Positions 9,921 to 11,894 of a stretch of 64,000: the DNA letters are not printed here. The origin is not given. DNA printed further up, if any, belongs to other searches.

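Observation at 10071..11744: UvrB carries a 558-aa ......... intein inserted in the Walker A P-loop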

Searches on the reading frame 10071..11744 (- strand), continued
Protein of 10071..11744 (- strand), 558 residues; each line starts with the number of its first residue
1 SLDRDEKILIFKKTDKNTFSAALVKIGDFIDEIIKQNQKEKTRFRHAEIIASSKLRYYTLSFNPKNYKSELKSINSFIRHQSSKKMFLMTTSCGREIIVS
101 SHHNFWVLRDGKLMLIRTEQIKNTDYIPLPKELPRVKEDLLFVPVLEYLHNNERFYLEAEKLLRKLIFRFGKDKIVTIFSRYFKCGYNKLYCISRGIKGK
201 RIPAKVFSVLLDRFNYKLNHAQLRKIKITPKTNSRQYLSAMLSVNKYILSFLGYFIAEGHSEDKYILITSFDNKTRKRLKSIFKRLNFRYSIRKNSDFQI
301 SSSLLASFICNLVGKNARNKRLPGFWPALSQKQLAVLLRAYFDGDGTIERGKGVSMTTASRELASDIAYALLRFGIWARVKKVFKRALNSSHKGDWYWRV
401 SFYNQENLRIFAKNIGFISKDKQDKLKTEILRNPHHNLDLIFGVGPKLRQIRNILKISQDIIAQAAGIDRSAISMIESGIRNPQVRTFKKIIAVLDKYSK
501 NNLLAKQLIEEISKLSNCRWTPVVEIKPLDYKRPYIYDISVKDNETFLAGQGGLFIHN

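Call 31: search_protein_families(library=pfam, alignment_id=A3, max_evalue=0.001)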
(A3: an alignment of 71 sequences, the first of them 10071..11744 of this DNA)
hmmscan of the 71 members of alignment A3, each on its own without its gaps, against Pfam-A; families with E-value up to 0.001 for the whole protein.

A. member 1, window:10071-11744:- (558 aa): 5 families
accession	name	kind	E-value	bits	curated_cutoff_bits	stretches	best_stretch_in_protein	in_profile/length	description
PF14528.11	LAGLIDADG_3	-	9.5e-21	74.3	22.5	1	334-416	3-82/82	LAGLIDADG-like domain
PF14890.11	Intein_splicing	-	1.6e-17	64.2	35.8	1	54-558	18-155/155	Intein splicing domain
PF01381.28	HTH_3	-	5.6e-10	39.5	23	1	448-496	1-49/55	Helix-turn-helix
PF12844.13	HTH_19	-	4.6e-08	33.3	30.2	1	447-505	3-60/64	Helix-turn-helix domain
PF13560.12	HTH_31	-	0.00034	21.3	27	0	445-495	3-54/64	Helix-turn-helix domain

B. families by the number of members that match (of 71 scanned): 9 families
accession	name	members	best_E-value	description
PF14528.11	LAGLIDADG_3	71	1.5e-22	LAGLIDADG-like domain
PF14890.11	Intein_splicing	71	1.6e-22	Intein splicing domain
PF13560.12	HTH_31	62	2e-13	Helix-turn-helix domain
PF01381.28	HTH_3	61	1.5e-12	Helix-turn-helix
PF12844.13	HTH_19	25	2.4e-11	Helix-turn-helix domain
PF15731.11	MqsA_antitoxin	3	1.7e-05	Antitoxin component of bacterial toxin-antitoxin system, MqsA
PF05204.19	Hom_end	1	7.6e-05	Homing endonuclease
PF13443.12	HTH_26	1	0.00043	Cro/C1-type HTH DNA-binding domain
PF13413.12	HTH_25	1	0.0006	Helix-turn-helix domain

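Call 32: search_protein_representatives(protein=window:10071-11744:-)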
Query: 558 residues. Proteins with E-value up to 0.001 (for the whole library): 3411; up to 1e-10: 969; up to 1e-30: 97. The best 150 are listed.
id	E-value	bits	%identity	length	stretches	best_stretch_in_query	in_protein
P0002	1.2e-108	380.7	39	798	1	25-558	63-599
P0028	6.8e-101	355.0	35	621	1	10-558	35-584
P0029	3.1e-93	329.8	35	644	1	6-558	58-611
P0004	3.7e-86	306.4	40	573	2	302-558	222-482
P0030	8.1e-85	302.0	36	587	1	27-558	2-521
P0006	5.1e-77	276.2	34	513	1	4-464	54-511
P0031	2.1e-74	267.6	36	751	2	240-558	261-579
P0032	5.0e-71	256.5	37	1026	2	54-501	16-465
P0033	8.3e-71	255.8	34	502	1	24-496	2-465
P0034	1.0e-69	252.1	35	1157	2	56-497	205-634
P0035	1.3e-63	232.1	40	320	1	247-549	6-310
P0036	1.6e-61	225.1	34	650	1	86-457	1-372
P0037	3.0e-56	207.7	33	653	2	235-558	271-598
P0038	8.3e-56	206.3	29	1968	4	236-498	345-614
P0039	1.2e-53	199.1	31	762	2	23-494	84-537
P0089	2.0e-36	142.3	28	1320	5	316-558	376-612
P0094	9.0e-36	140.1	29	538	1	54-556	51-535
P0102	9.1e-34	133.5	33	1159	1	65-558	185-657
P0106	7.3e-33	130.5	30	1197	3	244-491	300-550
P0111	4.1e-32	128.1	31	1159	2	250-558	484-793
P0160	1.1e-26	110.1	31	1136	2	250-558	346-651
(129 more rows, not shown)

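Call 34: fold_search(model_id=the predicted structure, library=pdb)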
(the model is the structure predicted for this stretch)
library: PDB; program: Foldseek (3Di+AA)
matches with E <= 10: 558; with E <= 0.001: 38
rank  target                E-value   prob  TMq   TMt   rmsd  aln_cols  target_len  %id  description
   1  2cw7                  1.3e-29  1.00  0.65  0.67   8.1       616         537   19  Crystal structure of intein homing endonuclease II (released 2006-04-18)
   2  7qss                  9.5e-23  1.00  0.59  0.74   5.9       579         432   17  Crystal structure of homing endonuclease-associated TliVMA intein (C1A) (released 2022-03-30)
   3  1dq3                  3.9e-21  1.00  0.54  0.64   6.6       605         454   14  CRYSTAL STRUCTURE OF AN ARCHAEAL INTEIN-ENCODED HOMING ENDONUCLEASE PI-PFUI (released 2000-07-05)
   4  7qsu                  1.3e-18  1.00  0.48  0.71   8.0       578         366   15  Crystal structure of homing endonuclease-associated TliVMA intein (C1A, d333-339) (released 2022-03-30)
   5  7qst                  3.4e-15  1.00  0.48  0.70   6.7       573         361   13  Crystal structure of homing endonuclease-associated PhoVMA intein (C1A) (released 2022-03-30)
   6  1vde_B                1.5e-08  1.00  0.35  0.43  23.4       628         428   11  PI-SCEI, A HOMING ENDONUCLEASE WITH PROTEIN SPLICING ACTIVITY (released 1998-04-08)
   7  5o9j_A                2.9e-08  1.00  0.18  0.49   3.7       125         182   27  Crystal structure of transcription factor IIB Mja mini-intein (released 2017-11-01)
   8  5o9i_A                3.9e-08  1.00  0.21  0.64   1.9       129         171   27  Crystal structure of transcription factor IIB Mvu mini-intein (released 2017-11-01)
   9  5o9j_B                6.2e-08  1.00  0.18  0.50   3.6       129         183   26  Crystal structure of transcription factor IIB Mja mini-intein (released 2017-11-01)
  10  5o9i_B                7.1e-08  1.00  0.21  0.64   2.2       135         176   29  Crystal structure of transcription factor IIB Mvu mini-intein (released 2017-11-01)
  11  1ef0_A                7.9e-08  1.00  0.34  0.42  23.2       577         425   12  CRYSTAL STRUCTURE OF PI-SCEI MINIPRECURSOR (released 2000-06-07)
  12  1lws_A                1.9e-07  1.00  0.34  0.43  23.6       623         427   11  Crystal structure of the intein homing endonuclease PI-SceI bound to its recognition sequence (released 2002-09-27)
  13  1vde_A                2.0e-07  1.00  0.33  0.42  22.5       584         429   12  PI-SCEI, A HOMING ENDONUCLEASE WITH PROTEIN SPLICING ACTIVITY (released 1998-04-08)
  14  4e2t_B                4.3e-07  1.00  0.20  0.63   2.2       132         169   13  Crystal Structures of RadA intein from Pyrococcus horikoshii (released 2012-05-16)
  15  4e2t_A                5.6e-07  1.00  0.20  0.60   8.6       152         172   12  Crystal Structures of RadA intein from Pyrococcus horikoshii (released 2012-05-16)
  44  2b5a_C                9.4e-03  1.00  0.11  0.69   3.7        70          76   31  C.BclI, Control Element of the BclI Restriction-Modification System (released 2006-01-03)
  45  2b5a_A                9.9e-03  1.00  0.10  0.68   3.1        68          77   32  C.BclI, Control Element of the BclI Restriction-Modification System (released 2006-01-03)
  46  2b5a_B                1.0e-02  1.00  0.10  0.70   3.1        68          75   32  C.BclI, Control Element of the BclI Restriction-Modification System (released 2006-01-03)
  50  3qq6_B                2.6e-02  1.00  0.09  0.73   1.0        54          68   33  The N-terminal DNA binding domain of SinR from Bacillus subtilis (released 2011-06-15)
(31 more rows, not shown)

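Call 38: search_protein_families(library=pfam, proteins=[P0034, P0089, P0094, P0102, P0106, P0111, P0160, P0032], max_evalue=0.0001)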
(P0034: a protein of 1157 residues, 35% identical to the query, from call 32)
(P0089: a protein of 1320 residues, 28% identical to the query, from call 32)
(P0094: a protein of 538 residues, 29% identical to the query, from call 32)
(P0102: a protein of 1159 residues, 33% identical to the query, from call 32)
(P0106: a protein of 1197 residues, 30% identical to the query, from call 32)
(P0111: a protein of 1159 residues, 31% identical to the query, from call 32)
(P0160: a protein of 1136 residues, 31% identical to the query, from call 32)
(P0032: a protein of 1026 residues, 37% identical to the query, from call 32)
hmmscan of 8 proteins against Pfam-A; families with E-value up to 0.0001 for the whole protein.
P0034 (1157 aa): 4 families
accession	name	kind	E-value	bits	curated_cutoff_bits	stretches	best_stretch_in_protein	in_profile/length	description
PF14528.11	LAGLIDADG_3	-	2.2e-19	69.9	22.5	1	475-558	2-82/82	LAGLIDADG-like domain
PF01935.23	DUF87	-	4.4e-17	63.4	23.2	1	837-1016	37-219/220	Helicase HerA, central domain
PF14890.11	Intein_splicing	-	9.2e-17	61.7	35.8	1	189-836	8-155/155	Intein splicing domain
PF13560.12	HTH_31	-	1.6e-05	25.5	27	1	582-628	3-50/64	Helix-turn-helix domain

P0089 (1320 aa): 9 families
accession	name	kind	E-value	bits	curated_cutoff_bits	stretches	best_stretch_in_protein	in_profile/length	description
PF00493.29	MCM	-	1.4e-87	292.9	23.3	3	604-691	62-149/224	MCM P-loop domain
PF14528.11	LAGLIDADG_3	-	1e-57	192.8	22.5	4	394-477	3-82/82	LAGLIDADG-like domain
PF14890.11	Intein_splicing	-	2.7e-51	173.9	35.8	2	147-612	1-155/155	Intein splicing domain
PF05204.19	Hom_end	-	2.1e-11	44.4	21.1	1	384-470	4-90/110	Homing endonuclease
PF17855.7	MCM_lid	-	5.9e-09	36.7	27.4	1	1286-1320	1-35/87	MCM AAA-lid domain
PF01381.28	HTH_3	-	2.2e-07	31.2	23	1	510-559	1-54/55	Helix-turn-helix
PF14527.11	LAGLIDADG_WhiA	-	9.5e-06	26.1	23.2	0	395-448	2-57/93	WhiA LAGLIDADG-like domain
PF17207.9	MCM_OB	-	1.1e-05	25.6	24.8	1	2-35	92-125/126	MCM OB domain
PF13560.12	HTH_31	-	2.5e-05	24.9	27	1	508-553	4-54/64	Helix-turn-helix domain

P0094 (538 aa): 4 families
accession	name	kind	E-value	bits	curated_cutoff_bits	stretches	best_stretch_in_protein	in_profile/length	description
PF14528.11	LAGLIDADG_3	-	7.1e-16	58.7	22.5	1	323-405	3-81/82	LAGLIDADG-like domain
PF14890.11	Intein_splicing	-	2.1e-10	41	35.8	1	54-531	21-149/155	Intein splicing domain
PF01381.28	HTH_3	-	1.3e-08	35.2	23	1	438-484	1-47/55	Helix-turn-helix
PF12844.13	HTH_19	-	2e-08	34.4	30.2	1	438-488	4-54/64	Helix-turn-helix domain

P0102 (1159 aa): 5 families
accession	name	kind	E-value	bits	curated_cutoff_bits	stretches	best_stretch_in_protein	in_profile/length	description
PF01935.23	DUF87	-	1.5e-25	91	23.2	2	658-838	37-219/220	Helicase HerA, central domain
PF14890.11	Intein_splicing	-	3.8e-24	85.7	35.8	1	143-657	2-155/155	Intein splicing domain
PF14528.11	LAGLIDADG_3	-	2e-15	57.2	22.5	1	442-524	2-82/82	LAGLIDADG-like domain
PF12844.13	HTH_19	-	5.1e-06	26.7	30.2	1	557-600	4-47/64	Helix-turn-helix domain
PF01381.28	HTH_3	-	1.2e-05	25.7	23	1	560-605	4-49/55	Helix-turn-helix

P0106 (1197 aa): 6 families
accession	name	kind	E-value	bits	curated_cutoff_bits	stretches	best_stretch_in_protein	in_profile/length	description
PF14890.11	Intein_splicing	-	2.4e-20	73.3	35.8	1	212-760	26-155/155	Intein splicing domain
PF14528.11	LAGLIDADG_3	-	3e-14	53.5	22.5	2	394-468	5-79/82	LAGLIDADG-like domain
PF01381.28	HTH_3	-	2.1e-12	47.3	23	1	507-561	1-55/55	Helix-turn-helix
PF01935.23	DUF87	-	1.5e-08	35.5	23.2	1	761-926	34-206/220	Helicase HerA, central domain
PF13560.12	HTH_31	-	2.3e-06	28.2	27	1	506-562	5-62/64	Helix-turn-helix domain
PF13384.12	HTH_23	-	2.4e-06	27.6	24.6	1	578-615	3-39/50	Homeodomain-like domain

P0111 (1159 aa): 11 families
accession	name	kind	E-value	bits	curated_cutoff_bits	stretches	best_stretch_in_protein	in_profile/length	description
PF00493.29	MCM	-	5.6e-96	320.4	23.3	2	786-947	63-224/224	MCM P-loop domain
PF17207.9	MCM_OB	-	3.3e-34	117.8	24.8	1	100-226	2-125/126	MCM OB domain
PF14528.11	LAGLIDADG_3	-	4.6e-33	113.8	22.5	2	575-659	2-82/82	LAGLIDADG-like domain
PF17855.7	MCM_lid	-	1.5e-31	109.2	27.4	1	980-1066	1-87/87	MCM AAA-lid domain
PF14890.11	Intein_splicing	-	1.9e-30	106.2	35.8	1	342-793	3-155/155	Intein splicing domain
PF21120.3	MCM_WH_arc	-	2.4e-09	37.5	26.1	1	1093-1154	1-63/63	Archaeal MCM, winged-helix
PF01381.28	HTH_3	-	2e-08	34.6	23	1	687-733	1-51/55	Helix-turn-helix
PF22798.2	DUF5817_CT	-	1.4e-07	31.7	29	1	1115-1154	15-53/54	DUF5817, C-terminal domain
PF01078.27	Mg_chelatase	-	2.3e-07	30.9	20.3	1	831-897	93-159/207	Magnesium chelatase, subunit ChlI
PF05204.19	Hom_end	-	6.8e-06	26.6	21.1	0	577-653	15-91/110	Homing endonuclease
PF13560.12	HTH_31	-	8.2e-05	23.3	27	0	687-730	6-54/64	Helix-turn-helix domain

P0160 (1136 aa): 5 families
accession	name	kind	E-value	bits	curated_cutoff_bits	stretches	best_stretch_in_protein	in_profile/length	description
PF14890.11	Intein_splicing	-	3.1e-29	102.2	35.8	1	142-651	1-155/155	Intein splicing domain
PF01935.23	DUF87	-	3.3e-25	89.9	23.2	1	652-826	37-218/220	Helicase HerA, central domain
PF14528.11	LAGLIDADG_3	-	4.2e-12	46.6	22.5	1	440-519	5-82/82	LAGLIDADG-like domain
PF01381.28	HTH_3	-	2.8e-11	43.7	23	1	552-600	1-49/55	Helix-turn-helix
PF13560.12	HTH_31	-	7.4e-08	33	27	1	549-599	3-54/64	Helix-turn-helix domain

P0032 (1026 aa): 3 families
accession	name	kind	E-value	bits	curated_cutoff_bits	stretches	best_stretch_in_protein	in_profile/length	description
PF14890.11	Intein_splicing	-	6.2e-24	85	35.8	1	1-679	10-155/155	Intein splicing domain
PF14528.11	LAGLIDADG_3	-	9.9e-13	48.6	22.5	1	292-380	4-82/82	LAGLIDADG-like domain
PF01935.23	DUF87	-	8.4e-09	36.3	23.2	1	680-863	37-216/220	Helicase HerA, central domain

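Call 73: search_protein_families(library=pfam, proteins=[P0020, P0023, P0024, P0011, P0016, P0026], max_evalue=0.01)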
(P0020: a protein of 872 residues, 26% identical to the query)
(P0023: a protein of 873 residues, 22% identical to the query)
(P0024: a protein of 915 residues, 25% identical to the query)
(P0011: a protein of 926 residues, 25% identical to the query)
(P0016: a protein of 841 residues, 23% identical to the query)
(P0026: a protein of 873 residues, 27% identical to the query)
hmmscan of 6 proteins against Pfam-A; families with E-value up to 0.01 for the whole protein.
P0020 (872 aa): 12 families
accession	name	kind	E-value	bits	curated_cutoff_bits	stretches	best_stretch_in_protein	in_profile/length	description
PF03464.20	eRF1_2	-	3.6e-29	102.2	27.1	2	684-773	41-132/133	eRF1 domain 2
PF14890.11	Intein_splicing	-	1.3e-18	67.7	35.8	1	199-684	18-155/155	Intein splicing domain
PF14528.11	LAGLIDADG_3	-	2.9e-18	66.3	22.5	1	478-557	4-82/82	LAGLIDADG-like domain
PF03465.20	eRF1_3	-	7.5e-18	65.4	25.8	1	779-869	3-106/106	eRF1 domain 3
PF03463.20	eRF1_1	-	2.6e-13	50.5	23.8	1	18-132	7-123/123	eRF1 domain 1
PF01381.28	HTH_3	-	4.4e-09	36.7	23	1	306-358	1-53/55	Helix-turn-helix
PF18854.6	baeRF_family10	-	1.1e-08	35.9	27.1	1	685-755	60-127/143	Bacterial archaeo-eukaryotic release factor family 10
PF13443.12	HTH_26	-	8.4e-06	26.4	22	1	313-357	9-54/63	Cro/C1-type HTH DNA-binding domain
PF18859.6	acVLRF1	-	3.4e-05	24.5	27.1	1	685-766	43-122/130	Actinobacteria/chloroflexi VLRF1 release factor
PF12844.13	HTH_19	-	0.0001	22.5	30.2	1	305-362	3-60/64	Helix-turn-helix domain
PF13560.12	HTH_31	-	0.0014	19.4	27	1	314-354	14-55/64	Helix-turn-helix domain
PF13744.12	HTH_37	-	0.0025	18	27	1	296-338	13-55/80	Helix-turn-helix domain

P0023 (873 aa): 11 families
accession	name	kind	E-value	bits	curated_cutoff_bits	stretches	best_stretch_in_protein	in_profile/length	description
PF03464.20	eRF1_2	-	7.9e-31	107.6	27.1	2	686-776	41-132/133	eRF1 domain 2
PF03465.20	eRF1_3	-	7.1e-21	75.1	25.8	1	781-872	2-106/106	eRF1 domain 3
PF14528.11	LAGLIDADG_3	-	1.6e-20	73.6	22.5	1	480-560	3-82/82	LAGLIDADG-like domain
PF14890.11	Intein_splicing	-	2.1e-16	60.5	35.8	1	208-686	24-155/155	Intein splicing domain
PF03463.20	eRF1_1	-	1.5e-15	57.7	23.8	1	13-134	1-122/123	eRF1 domain 1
PF01381.28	HTH_3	-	9.5e-12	45.2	23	1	309-363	1-55/55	Helix-turn-helix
PF18859.6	acVLRF1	-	2.4e-05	25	27.1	0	687-738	43-91/130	Actinobacteria/chloroflexi VLRF1 release factor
PF12844.13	HTH_19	-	9.5e-05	22.7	30.2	1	309-367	4-62/64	Helix-turn-helix domain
PF13560.12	HTH_31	-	0.00041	21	27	1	308-359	5-57/64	Helix-turn-helix domain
PF13443.12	HTH_26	-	0.00066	20.3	22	0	309-360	2-54/63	Cro/C1-type HTH DNA-binding domain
PF18854.6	baeRF_family10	-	0.00081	20.1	27.1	0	131-180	6-55/143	Bacterial archaeo-eukaryotic release factor family 10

P0024 (915 aa): 10 families
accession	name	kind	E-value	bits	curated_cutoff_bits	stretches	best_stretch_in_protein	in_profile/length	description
PF03464.20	eRF1_2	-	1.9e-25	90.2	27.1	2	688-776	41-131/133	eRF1 domain 2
PF14528.11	LAGLIDADG_3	-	7.1e-22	77.9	22.5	2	479-554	2-82/82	LAGLIDADG-like domain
PF03465.20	eRF1_3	-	3.7e-19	69.6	25.8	1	782-913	2-105/106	eRF1 domain 3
PF14890.11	Intein_splicing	-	2.1e-17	63.8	35.8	1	205-688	22-155/155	Intein splicing domain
PF03463.20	eRF1_1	-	5e-14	52.8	23.8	1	13-134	2-123/123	eRF1 domain 1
PF01381.28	HTH_3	-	1.3e-11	44.7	23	1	307-360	1-54/55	Helix-turn-helix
PF13560.12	HTH_31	-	5.2e-08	33.5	27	1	306-360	5-60/64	Helix-turn-helix domain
PF12844.13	HTH_19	-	3.9e-06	27.1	30.2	1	305-357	2-54/64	Helix-turn-helix domain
PF18854.6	baeRF_family10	-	0.00025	21.8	27.1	0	687-770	58-136/143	Bacterial archaeo-eukaryotic release factor family 10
PF01873.23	eIF-5_eIF-2B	-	0.0057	17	27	0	809-862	64-117/117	Domain found in IF2B/IF5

P0011 (926 aa): 3 families
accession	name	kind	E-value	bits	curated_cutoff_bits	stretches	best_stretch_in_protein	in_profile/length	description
PF04998.22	RNA_pol_Rpb1_5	-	3.2e-46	158.4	28.5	2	606-862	87-265/267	RNA polymerase Rpb1, domain 5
PF14890.11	Intein_splicing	-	1.1e-20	74.5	35.8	1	112-608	13-155/155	Intein splicing domain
PF14528.11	LAGLIDADG_3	-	5.9e-16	58.9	22.5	1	393-466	1-82/82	LAGLIDADG-like domain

P0016 (841 aa): 4 families
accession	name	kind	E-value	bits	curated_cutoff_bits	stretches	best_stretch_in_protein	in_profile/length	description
PF04998.22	RNA_pol_Rpb1_5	-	2.3e-51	175.2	28.5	2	533-785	87-265/267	RNA polymerase Rpb1, domain 5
PF14528.11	LAGLIDADG_3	-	1.1e-24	87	22.5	2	328-401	1-82/82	LAGLIDADG-like domain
PF14890.11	Intein_splicing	-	2.3e-23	83.2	35.8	1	109-535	9-155/155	Intein splicing domain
PF14527.11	LAGLIDADG_WhiA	-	0.0016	18.9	23.2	0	240-281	4-49/93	WhiA LAGLIDADG-like domain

P0026 (873 aa): 4 families
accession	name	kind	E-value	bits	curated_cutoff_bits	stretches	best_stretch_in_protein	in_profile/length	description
PF14890.11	Intein_splicing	-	3.5e-24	85.8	35.8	1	70-490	1-155/155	Intein splicing domain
PF14528.11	LAGLIDADG_3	-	6e-19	68.5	22.5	1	287-364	4-82/82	LAGLIDADG-like domain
PF05707.18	Zot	-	0.0017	18.3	20.3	1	706-795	64-148/197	Zonular occludens toxin (Zot)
PF14623.11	Vint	-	0.0041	17.4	27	0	63-141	2-71/166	Hint-domain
